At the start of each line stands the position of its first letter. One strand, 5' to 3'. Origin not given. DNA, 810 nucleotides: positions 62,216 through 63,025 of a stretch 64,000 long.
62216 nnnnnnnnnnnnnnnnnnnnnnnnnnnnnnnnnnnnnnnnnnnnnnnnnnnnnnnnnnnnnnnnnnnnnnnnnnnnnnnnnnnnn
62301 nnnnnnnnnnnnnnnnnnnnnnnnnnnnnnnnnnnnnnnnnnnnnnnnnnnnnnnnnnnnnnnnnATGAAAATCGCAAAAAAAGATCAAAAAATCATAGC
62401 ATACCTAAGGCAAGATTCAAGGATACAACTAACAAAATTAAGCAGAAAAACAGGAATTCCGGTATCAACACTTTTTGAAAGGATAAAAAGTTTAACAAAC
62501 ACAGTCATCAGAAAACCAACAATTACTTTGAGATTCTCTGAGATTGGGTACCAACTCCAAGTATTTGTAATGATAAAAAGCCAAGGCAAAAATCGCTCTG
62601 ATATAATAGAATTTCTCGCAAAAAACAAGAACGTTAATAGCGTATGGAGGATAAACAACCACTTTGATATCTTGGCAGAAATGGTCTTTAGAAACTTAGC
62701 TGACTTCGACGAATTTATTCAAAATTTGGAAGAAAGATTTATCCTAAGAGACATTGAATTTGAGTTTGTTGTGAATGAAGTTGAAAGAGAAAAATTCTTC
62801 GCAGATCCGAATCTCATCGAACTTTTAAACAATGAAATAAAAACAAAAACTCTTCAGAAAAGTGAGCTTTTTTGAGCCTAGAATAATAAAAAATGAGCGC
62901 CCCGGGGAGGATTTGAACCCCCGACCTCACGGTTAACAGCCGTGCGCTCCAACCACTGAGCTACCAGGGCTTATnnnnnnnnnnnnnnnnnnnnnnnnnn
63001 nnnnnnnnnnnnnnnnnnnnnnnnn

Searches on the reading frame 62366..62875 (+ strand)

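Call 52: search_protein_families(library=pfam, proteins=[window:62366-62875:+], max_evalue=0.01)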
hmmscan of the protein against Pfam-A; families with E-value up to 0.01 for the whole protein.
window:62366-62875:+ (169 aa): 4 families
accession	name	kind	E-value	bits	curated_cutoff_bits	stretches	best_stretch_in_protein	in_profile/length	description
PF01037.27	AsnC_trans_reg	-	4.1e-08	33.4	25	1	68-122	1-57/73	Lrp/AsnC ligand binding domain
PF13412.12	HTH_24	-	4.6e-08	33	21.9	1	5-45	3-43/48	Winged helix-turn-helix DNA-binding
PF13404.12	HTH_AsnC-type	-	1.1e-06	28.7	27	1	6-43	4-41/42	AsnC-type helix-turn-helix domain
PF09339.16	HTH_IclR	-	0.0061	16.7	22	0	11-45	9-44/52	IclR helix-turn-helix domain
